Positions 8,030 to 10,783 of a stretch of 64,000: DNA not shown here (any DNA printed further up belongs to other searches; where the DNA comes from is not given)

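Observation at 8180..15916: Candidate beta-glucan (possibly beta-1,2-glucan/cellodextrin) scavenging locus: cytoplasmic GH94 phosphorylase next to secreted (alpha/alpha)6 hydrolase-like paralogs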

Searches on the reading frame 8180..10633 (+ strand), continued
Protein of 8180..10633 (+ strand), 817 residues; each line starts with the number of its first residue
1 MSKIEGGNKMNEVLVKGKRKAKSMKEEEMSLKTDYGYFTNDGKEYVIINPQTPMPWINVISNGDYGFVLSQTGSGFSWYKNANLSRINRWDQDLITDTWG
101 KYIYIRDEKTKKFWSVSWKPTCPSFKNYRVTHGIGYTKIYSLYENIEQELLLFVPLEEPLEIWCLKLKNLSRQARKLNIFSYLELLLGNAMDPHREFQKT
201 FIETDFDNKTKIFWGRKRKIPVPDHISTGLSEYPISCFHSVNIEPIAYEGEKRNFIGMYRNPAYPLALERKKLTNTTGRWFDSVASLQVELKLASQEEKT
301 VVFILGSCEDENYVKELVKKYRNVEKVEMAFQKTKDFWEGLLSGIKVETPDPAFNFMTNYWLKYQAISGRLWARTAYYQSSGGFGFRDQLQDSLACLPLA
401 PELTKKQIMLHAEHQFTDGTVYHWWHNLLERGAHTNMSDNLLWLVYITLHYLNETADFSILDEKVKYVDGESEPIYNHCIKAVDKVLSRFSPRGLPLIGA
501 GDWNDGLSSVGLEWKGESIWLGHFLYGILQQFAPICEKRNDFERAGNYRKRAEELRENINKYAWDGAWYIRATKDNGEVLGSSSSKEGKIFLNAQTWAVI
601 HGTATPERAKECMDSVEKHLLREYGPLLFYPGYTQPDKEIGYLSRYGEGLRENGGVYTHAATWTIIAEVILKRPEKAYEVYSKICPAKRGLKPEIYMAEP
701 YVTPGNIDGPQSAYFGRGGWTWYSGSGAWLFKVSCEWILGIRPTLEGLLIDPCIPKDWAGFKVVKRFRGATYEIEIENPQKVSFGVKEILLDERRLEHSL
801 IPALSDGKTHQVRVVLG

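Call 14: find_homologous_proteins(query=window:8180-10633:+, max_evalue=1e-20)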
Query window:8180-10633:+ (817 aa): 3051 proteins with E <= 1e-20 among 8000 candidates; the best 120 are listed.
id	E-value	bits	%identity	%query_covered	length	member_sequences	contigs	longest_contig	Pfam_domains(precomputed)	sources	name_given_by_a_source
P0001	0.0e+0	1692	86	99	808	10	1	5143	PF06165.19,PF17167.11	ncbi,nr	ncbi:MAG: glycosyl transferase family 36 [Candidatus Omnitrophica bacterium]|nr:glycosyl transferase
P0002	0.0e+0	1499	76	99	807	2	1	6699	PF06165.19,PF17167.11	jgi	-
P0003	0.0e+0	1483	77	97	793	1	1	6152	PF06165.19,PF17167.11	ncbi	-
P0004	0.0e+0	1443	75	99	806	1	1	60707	PF06165.19,PF17167.11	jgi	jgi:cellobiose phosphorylase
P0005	0.0e+0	1184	62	98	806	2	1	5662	PF06165.19,PF17167.11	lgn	-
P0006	0.0e+0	1180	62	97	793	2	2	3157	PF03633.21,PF06165.19,PF17167.11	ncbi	-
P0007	0.0e+0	1180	63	98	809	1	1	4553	PF06165.19,PF17167.11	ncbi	-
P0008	0.0e+0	1173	61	98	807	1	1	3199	PF06165.19,PF17167.11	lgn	-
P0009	0.0e+0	1170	61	99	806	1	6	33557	PF06165.19,PF17167.11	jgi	-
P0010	0.0e+0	1164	60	97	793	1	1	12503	PF06165.19,PF17167.11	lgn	-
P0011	0.0e+0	1153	60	99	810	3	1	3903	PF06165.19,PF17167.11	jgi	jgi:cellobiose phosphorylase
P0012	0.0e+0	1153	59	99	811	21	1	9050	PF03633.21,PF06165.19,PF17167.11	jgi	-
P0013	0.0e+0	1147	61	97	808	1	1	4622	PF06165.19,PF17167.11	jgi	jgi:cellobiose phosphorylase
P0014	0.0e+0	1147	61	97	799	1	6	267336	PF06165.19,PF17167.11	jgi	-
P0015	0.0e+0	1146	59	96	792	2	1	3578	PF06165.19,PF17167.11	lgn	-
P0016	0.0e+0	1132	58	97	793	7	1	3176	PF06165.19,PF17167.11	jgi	-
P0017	0.0e+0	1129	59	97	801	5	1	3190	PF06165.19,PF17167.11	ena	-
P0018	0.0e+0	1128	58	96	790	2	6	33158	PF06165.19,PF17167.11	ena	-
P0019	0.0e+0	1126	58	99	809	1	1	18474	PF06165.19,PF17167.11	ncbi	-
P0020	0.0e+0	1126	59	96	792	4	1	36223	PF06165.19,PF17167.11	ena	-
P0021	0.0e+0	1126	57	99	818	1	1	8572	PF06165.19,PF17167.11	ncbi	-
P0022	0.0e+0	1118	58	97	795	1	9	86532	PF06165.19,PF17167.11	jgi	-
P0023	0.0e+0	1117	57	97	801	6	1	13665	PF06165.19,PF17167.11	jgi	jgi:cellobiose phosphorylase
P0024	0.0e+0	1116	58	96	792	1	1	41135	PF06165.19,PF17167.11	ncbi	ncbi:MAG: glycosyl transferase family 36 [Candidatus Omnitrophota bacterium]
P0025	0.0e+0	1115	57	96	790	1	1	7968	PF06165.19,PF17167.11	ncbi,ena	-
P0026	0.0e+0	1113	57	98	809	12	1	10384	PF06165.19,PF17167.11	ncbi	-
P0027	0.0e+0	1112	57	96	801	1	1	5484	PF06165.19,PF17167.11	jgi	-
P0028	0.0e+0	1112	59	96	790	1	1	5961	PF06165.19,PF17167.11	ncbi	-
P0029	0.0e+0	1110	58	97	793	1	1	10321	PF06165.19,PF17167.11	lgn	-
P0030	0.0e+0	1107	56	96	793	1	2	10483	PF06165.19,PF17167.11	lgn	-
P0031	0.0e+0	1107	57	99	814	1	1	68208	PF06165.19,PF17167.11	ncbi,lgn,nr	ncbi:MAG: glycosyl transferase family 36 [Candidatus Omnitrophica bacterium]|nr:glycosyl transferase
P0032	0.0e+0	1106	57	96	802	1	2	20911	PF06165.19,PF17167.11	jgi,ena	-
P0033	0.0e+0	1106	58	97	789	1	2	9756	PF06165.19,PF17167.11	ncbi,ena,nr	ncbi:MAG: glycosyl transferase family 36 [Candidatus Omnitrophica bacterium]|nr:glycosyl transferase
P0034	0.0e+0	1104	56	97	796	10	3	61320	PF06165.19,PF17167.11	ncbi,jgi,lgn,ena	ncbi:MAG: hypothetical protein QXU01_04180 [Candidatus Hadarchaeales archaeon]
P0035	0.0e+0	1103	58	96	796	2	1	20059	PF06165.19,PF17167.11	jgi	-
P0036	0.0e+0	1097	58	96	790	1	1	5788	PF06165.19,PF17167.11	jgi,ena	-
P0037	0.0e+0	1097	57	97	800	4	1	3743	PF06165.19,PF17167.11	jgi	jgi:cellobiose phosphorylase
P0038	0.0e+0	1096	58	96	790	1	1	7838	PF06165.19,PF17167.11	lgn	-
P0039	0.0e+0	1096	57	96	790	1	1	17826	PF06165.19,PF17167.11,PF06202.21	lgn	-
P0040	0.0e+0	1094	58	96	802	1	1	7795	PF06165.19,PF17167.11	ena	-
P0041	0.0e+0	1094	57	99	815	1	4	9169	PF06165.19,PF17167.11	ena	-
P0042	0.0e+0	1094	57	99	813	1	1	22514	PF06165.19,PF17167.11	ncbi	-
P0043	0.0e+0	1093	57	96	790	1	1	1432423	PF06165.19,PF17167.11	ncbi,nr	ncbi:MAG: glycosyl transferase family 36 [Candidatus Omnitrophota bacterium]|nr:MAG: glycosyl transf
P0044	0.0e+0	1093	57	97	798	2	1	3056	PF06165.19,PF17167.11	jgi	-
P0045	0.0e+0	1093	58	96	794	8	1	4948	PF06165.19,PF17167.11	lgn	-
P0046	0.0e+0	1091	57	96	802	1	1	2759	PF06165.19,PF17167.11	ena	-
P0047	0.0e+0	1091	58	96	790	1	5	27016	PF06165.19,PF17167.11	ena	-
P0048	0.0e+0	1090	56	96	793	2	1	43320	PF06165.19,PF17167.11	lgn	-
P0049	0.0e+0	1090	58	97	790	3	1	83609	PF06165.19,PF17167.11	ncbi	ncbi:MAG: glycosyl transferase family 36 [Candidatus Omnitrophota bacterium]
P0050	0.0e+0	1088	56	96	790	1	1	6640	PF06165.19,PF17167.11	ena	-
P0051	0.0e+0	1087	57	99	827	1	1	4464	PF06165.19,PF17167.11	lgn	-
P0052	0.0e+0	1085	55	99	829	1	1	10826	PF06165.19,PF17167.11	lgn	-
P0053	0.0e+0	1084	57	97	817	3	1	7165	PF06165.19,PF17167.11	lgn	-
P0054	0.0e+0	1084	56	98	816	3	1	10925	PF06165.19,PF17167.11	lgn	-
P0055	0.0e+0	1084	57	96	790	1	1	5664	PF06165.19,PF17167.11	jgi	jgi:cellobiose phosphorylase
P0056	0.0e+0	1082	55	97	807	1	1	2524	PF06165.19,PF17167.11,PF06202.21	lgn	-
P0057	0.0e+0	1080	58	96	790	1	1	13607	PF06165.19,PF17167.11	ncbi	-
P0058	0.0e+0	1079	57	96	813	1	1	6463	PF06165.19,PF17167.11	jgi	-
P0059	0.0e+0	1079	56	96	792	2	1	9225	PF06165.19,PF17167.11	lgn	-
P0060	0.0e+0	1079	56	96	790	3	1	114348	PF06165.19,PF17167.11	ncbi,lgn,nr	ncbi:MAG: glycosyl transferase family 36 [Candidatus Omnitrophica bacterium]|nr:glycosyl transferase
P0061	0.0e+0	1079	59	97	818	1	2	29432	PF06165.19,PF17167.11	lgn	-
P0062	0.0e+0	1078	57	96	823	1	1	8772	PF06165.19,PF17167.11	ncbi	-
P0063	0.0e+0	1078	56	96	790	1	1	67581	PF06165.19,PF17167.11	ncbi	-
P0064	0.0e+0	1077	56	96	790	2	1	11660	PF06165.19,PF17167.11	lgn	-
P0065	0.0e+0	1077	57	97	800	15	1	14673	PF06165.19,PF17167.11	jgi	-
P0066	0.0e+0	1077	60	93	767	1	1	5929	PF06165.19,PF17167.11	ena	-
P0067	0.0e+0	1074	55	96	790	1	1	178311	PF06165.19,PF17167.11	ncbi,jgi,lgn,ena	ncbi:MAG: glycosyl transferase family 36 [Candidatus Omnitrophota bacterium]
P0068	0.0e+0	1074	57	97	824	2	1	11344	PF06165.19,PF17167.11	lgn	-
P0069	0.0e+0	1073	57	96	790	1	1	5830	PF06165.19,PF17167.11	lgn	-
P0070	0.0e+0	1073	56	97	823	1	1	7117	PF06165.19,PF17167.11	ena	-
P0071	0.0e+0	1072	56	98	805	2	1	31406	PF06165.19,PF17167.11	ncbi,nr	ncbi:MAG: glycosyl transferase family 36 [Candidatus Omnitrophica bacterium]|nr:glycosyl transferase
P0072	0.0e+0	1071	55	98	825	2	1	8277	PF06165.19,PF17167.11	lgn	-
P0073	0.0e+0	1071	55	97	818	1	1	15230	PF06165.19,PF17167.11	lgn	-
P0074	0.0e+0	1071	57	97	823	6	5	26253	PF06165.19,PF17167.11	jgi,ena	-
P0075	0.0e+0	1071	55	98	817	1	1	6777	PF06165.19,PF17167.11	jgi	jgi:cellobiose phosphorylase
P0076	0.0e+0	1070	56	98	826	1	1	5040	PF06165.19,PF17167.11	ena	-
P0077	0.0e+0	1069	55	96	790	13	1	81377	PF06165.19,PF17167.11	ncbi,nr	ncbi:MAG: glycosyl transferase family 36 [Candidatus Omnitrophica bacterium]|nr:glycosyl transferase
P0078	0.0e+0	1069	55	97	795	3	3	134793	PF06165.19,PF17167.11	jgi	-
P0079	0.0e+0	1068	57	97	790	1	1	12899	PF06165.19,PF17167.11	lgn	-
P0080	0.0e+0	1068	57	96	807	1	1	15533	PF06165.19,PF17167.11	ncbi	-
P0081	0.0e+0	1068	58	96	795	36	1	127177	PF06165.19,PF17167.11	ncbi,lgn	-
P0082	0.0e+0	1068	56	98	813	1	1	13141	PF06165.19,PF17167.11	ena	-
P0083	0.0e+0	1068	57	97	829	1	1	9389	PF06165.19,PF17167.11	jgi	jgi:cellobiose phosphorylase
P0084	0.0e+0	1067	55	99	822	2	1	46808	PF06165.19,PF17167.11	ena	-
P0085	0.0e+0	1067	56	98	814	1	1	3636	PF06165.19,PF17167.11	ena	-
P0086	0.0e+0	1067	57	98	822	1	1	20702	PF06165.19,PF17167.11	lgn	-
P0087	0.0e+0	1066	57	98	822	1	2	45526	PF06165.19,PF17167.11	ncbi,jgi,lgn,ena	-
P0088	0.0e+0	1065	55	98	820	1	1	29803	PF06165.19,PF17167.11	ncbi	-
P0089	0.0e+0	1065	55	99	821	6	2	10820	PF06165.19,PF17167.11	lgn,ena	-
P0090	0.0e+0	1065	55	96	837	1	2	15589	PF06165.19,PF17167.11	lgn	-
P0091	0.0e+0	1064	55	99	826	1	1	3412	PF06165.19,PF17167.11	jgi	jgi:cellobiose phosphorylase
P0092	0.0e+0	1064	55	99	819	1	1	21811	PF06165.19,PF17167.11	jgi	jgi:cellobiose phosphorylase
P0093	0.0e+0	1064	56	99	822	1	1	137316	PF06165.19,PF17167.11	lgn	-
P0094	0.0e+0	1063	56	96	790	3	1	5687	PF06165.19,PF17167.11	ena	-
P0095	0.0e+0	1063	56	96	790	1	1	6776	PF06165.19,PF17167.11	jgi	jgi:cellobiose phosphorylase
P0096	0.0e+0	1062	56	96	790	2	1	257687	PF06165.19,PF17167.11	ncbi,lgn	-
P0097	0.0e+0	1062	56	97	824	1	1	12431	PF06165.19,PF17167.11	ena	-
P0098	0.0e+0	1061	56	96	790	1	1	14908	PF06165.19,PF17167.11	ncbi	-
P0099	0.0e+0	1061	57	96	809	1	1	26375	PF06165.19,PF17167.11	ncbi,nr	ncbi:MAG: glycosyl transferase family 36 [Candidatus Omnitrophica bacterium]|nr:glycosyl transferase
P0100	0.0e+0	1060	54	100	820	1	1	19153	PF06165.19,PF17167.11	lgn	-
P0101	0.0e+0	1058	56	98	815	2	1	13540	PF06165.19,PF17167.11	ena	-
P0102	0.0e+0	1058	56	98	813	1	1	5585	PF06165.19,PF17167.11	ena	-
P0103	0.0e+0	1058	55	96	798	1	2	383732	PF06165.19,PF17167.11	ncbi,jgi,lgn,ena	-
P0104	0.0e+0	1058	55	96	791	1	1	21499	PF06165.19,PF17167.11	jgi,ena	-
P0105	0.0e+0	1057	55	96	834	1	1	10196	PF06165.19,PF17167.11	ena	-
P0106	0.0e+0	1056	56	99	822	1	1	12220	PF06165.19,PF17167.11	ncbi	-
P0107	0.0e+0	1056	56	98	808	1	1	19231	PF06165.19,PF17167.11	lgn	-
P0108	0.0e+0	1056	57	97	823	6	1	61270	PF06165.19,PF17167.11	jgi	-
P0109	0.0e+0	1056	55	96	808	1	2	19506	PF06165.19,PF17167.11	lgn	-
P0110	0.0e+0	1056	57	96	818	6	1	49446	PF03633.21,PF06165.19,PF17167.11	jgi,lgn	-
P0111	0.0e+0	1055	54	96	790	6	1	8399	PF06165.19,PF17167.11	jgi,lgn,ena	-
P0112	0.0e+0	1055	54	100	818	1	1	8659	PF06165.19,PF17167.11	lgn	-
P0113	0.0e+0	1055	56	98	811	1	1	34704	PF06165.19,PF17167.11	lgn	-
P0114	0.0e+0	1054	55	96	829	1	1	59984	PF06165.19,PF17167.11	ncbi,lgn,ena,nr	ncbi:MAG: glycosyl transferase family 36 [Candidatus Omnitrophica bacterium]|nr:glycosyl transferase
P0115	0.0e+0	1054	57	97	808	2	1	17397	PF06165.19,PF17167.11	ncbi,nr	ncbi:MAG: glycosyl transferase family 36 [Candidatus Omnitrophica bacterium]|nr:glycosyl transferase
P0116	0.0e+0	1054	56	96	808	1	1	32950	PF06165.19,PF17167.11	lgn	-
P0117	0.0e+0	1053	55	99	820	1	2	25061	PF06165.19,PF17167.11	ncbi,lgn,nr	ncbi:MAG: glycosyl transferase family 36 [Candidatus Omnitrophica bacterium]|nr:glycosyl transferase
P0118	0.0e+0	1053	56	97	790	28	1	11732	PF06165.19,PF17167.11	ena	-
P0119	0.0e+0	1051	54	98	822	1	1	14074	PF06165.19,PF17167.11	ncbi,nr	ncbi:MAG: glycosyl transferase family 36 [Candidatus Omnitrophica bacterium]|nr:glycosyl transferase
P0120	0.0e+0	1051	55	98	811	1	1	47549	PF06165.19,PF17167.11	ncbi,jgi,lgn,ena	-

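Call 15: find_encoding_contigs(protein=P0004, flank=10000, max_places=2)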
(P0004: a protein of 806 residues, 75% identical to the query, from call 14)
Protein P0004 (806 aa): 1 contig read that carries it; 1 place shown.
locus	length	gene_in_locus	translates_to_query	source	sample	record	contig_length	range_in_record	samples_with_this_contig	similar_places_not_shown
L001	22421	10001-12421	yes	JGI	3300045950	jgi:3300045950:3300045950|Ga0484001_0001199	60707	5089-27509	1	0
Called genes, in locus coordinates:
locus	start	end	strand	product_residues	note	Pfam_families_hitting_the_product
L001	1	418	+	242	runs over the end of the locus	PF00149:Metallophos, PF12850:Metallophos_2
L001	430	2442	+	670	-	PF22745:Nlig-Ia, PF01653:DNA_ligase_aden, PF03120:OB_DNA_ligase, PF03119:DNA_ligase_ZBD, PF14520:HHH_5 (faint), PF12826:HHH_2, PF00533:BRCT, PF12738:PTCB-BRCT (weak)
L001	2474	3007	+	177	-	-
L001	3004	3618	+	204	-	PF00753:Lactamase_B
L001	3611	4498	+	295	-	PF02899:Phage_int_SAM_1, PF13495:Phage_int_SAM_4 (weak), PF00589:Phage_integrase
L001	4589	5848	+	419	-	PF01743:PolyA_pol, PF12627:PolyA_pol_RNAbd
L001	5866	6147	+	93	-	PF04456:DUF503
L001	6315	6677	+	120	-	PF02033:RBFA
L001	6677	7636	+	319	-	PF01368:DHH, PF02272:DHHA1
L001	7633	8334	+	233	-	PF01509:TruB_N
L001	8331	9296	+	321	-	PF06574:FAD_syn, PF01687:Flavokinase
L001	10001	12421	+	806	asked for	PF06165:GH94_b-supersand, PF17167:Glyco_hydro_94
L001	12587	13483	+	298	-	PF03425:CBM_11 (weak)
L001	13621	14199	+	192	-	PF03425:CBM_11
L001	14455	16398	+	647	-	PF10091:Glycoamylase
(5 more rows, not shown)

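Call 16: find_encoding_contigs(protein=P0043, flank=10000, max_places=2)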
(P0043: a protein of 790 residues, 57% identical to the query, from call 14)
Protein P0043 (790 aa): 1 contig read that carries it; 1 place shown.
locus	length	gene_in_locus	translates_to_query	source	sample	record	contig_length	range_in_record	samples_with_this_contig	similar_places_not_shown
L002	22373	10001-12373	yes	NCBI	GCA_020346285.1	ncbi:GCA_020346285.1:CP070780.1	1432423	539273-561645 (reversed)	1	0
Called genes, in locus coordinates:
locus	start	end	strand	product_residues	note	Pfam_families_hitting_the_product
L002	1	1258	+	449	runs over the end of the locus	PF01590:GAF, PF13185:GAF_2 (weak), PF13487:HD_5, PF01966:HD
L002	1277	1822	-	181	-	PF12844:HTH_19 (faint), PF13443:HTH_26, PF13560:HTH_31 (weak), PF01381:HTH_3, PF07883:Cupin_2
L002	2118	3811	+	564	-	PF05593:RHS_repeat (faint)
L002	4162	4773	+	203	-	-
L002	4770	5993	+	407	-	PF10091:Glycoamylase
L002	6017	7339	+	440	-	-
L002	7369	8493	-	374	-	PF12323:HTH_OrfB_IS605 (weak), PF01385:OrfB_IS605, PF07282:Cas12f1-like_TNB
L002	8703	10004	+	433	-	PF01547:SBP_bac_1, PF13416:SBP_bac_8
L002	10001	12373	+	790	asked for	PF06165:GH94_b-supersand, PF17167:Glyco_hydro_94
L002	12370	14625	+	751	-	PF21582:CBM30 (weak), PF10091:Glycoamylase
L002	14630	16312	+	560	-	PF13174:TPR_6 (faint), PF13525:YfiO (faint)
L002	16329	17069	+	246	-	-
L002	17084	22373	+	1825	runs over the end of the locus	PF06165:GH94_b-supersand, PF17167:Glyco_hydro_94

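Call 40: find_encoding_contigs(protein=P0014, flank=10000, max_places=1)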
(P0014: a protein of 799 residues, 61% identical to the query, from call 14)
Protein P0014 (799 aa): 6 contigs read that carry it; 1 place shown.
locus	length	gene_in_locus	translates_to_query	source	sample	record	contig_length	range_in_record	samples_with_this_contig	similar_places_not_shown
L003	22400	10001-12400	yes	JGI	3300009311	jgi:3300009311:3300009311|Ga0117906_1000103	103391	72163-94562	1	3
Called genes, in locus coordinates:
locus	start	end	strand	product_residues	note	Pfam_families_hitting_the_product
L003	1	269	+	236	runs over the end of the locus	PF00753:Lactamase_B (weak), PF12706:Lactamase_B_2 (weak)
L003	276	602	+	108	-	PF00226:DnaJ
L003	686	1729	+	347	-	PF12801:Fer4_5 (faint), PF12797:Fer4_2 (faint), PF00037:Fer4 (weak), PF12837:Fer4_6 (weak), PF13237:Fer4_10, PF14697:Fer4_21, PF13187:Fer4_9 (weak), PF00037:Fer4 (weak), +3 more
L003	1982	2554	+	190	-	PF00881:Nitroreductase, PF14512:TM1586_NiRdase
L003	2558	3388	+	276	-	PF00535:Glycos_transf_2, PF10111:Glyco_tranf_2_2, PF13641:Glyco_tranf_2_3, PF13632:Glyco_trans_2_3 (faint)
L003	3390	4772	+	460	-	PF04055:Radical_SAM (weak), PF20903:SPL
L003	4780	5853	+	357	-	PF04015:DUF362, PF00037:Fer4 (faint), PF12837:Fer4_6 (faint), PF12838:Fer4_7 (weak), PF13187:Fer4_9 (weak), PF13237:Fer4_10 (weak), PF13484:Fer4_16 (faint), PF14697:Fer4_21 (weak)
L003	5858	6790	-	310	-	PF00072:Response_reg, PF00990:GGDEF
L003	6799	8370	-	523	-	PF01590:GAF (weak), PF13185:GAF_2, PF13492:GAF_3 (weak), PF00512:HisKA, PF02518:HATPase_c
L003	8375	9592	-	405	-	PF08495:FIST, PF10442:FIST_C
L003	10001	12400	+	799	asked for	PF06165:GH94_b-supersand, PF17167:Glyco_hydro_94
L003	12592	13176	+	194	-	PF03425:CBM_11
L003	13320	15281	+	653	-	PF10091:Glycoamylase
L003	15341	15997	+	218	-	-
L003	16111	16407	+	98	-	-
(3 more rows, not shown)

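Call 41: find_encoding_contigs(protein=P0031, flank=10000, max_places=1)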
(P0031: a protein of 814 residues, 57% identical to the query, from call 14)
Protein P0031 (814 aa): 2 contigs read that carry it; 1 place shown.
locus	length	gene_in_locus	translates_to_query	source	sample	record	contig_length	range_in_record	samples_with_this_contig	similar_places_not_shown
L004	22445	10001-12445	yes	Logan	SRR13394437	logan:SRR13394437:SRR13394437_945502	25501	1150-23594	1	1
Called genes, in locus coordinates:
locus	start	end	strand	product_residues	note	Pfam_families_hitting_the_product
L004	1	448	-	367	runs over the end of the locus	PF00712:DNA_pol3_beta, PF02767:DNA_pol3_beta_2, PF02768:DNA_pol3_beta_3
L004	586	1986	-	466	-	PF11638:DnaA_N, PF00308:Bac_DnaA, PF01695:IstB_IS21, PF01637:ATPase_2 (faint), PF13173:AAA_14 (faint), PF13401:AAA_22 (faint), PF00004:AAA, PF08299:Bac_DnaA_C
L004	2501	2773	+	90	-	PF00825:Ribonuclease_P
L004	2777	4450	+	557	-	PF14849:YidC_periplas, PF02096:60KD_IMP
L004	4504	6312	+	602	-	PF01134:GIDA, PF07992:Pyr_redox_2 (weak), PF21680:GIDA_C_1st, PF13932:SAM_GIDA_C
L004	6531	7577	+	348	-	PF00142:Fer4_NifH (weak), PF01656:CbiA, PF02374:ArsA_ATPase (weak), PF06564:CBP_BcsQ (faint), PF09140:MipZ, PF10609:ParA, PF13614:AAA_31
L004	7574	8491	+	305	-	PF02195:ParB_N, PF17762:HTH_ParB, PF23552:ParB_C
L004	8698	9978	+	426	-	PF01547:SBP_bac_1, PF13416:SBP_bac_8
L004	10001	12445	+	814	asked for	PF06165:GH94_b-supersand, PF17167:Glyco_hydro_94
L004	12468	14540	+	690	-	PF11329:DUF3131, PF10091:Glycoamylase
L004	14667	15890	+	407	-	PF00480:ROK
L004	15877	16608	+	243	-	PF00902:TatC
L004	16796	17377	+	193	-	PF01583:APS_kinase, PF08433:KTI12 (weak)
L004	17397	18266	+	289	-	PF02811:PHP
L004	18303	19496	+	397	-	PF14306:PUA_2, PF01747:ATP-sulfurylase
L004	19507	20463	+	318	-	PF00291:PALP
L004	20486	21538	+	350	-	PF04055:Radical_SAM, PF06968:BATS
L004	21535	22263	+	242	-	PF00106:adh_short, PF23441:SDR (weak), PF08659:KR, PF13561:adh_short_C2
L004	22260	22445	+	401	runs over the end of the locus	PF00109:ketoacyl-synt, PF02801:Ketoacyl-synt_C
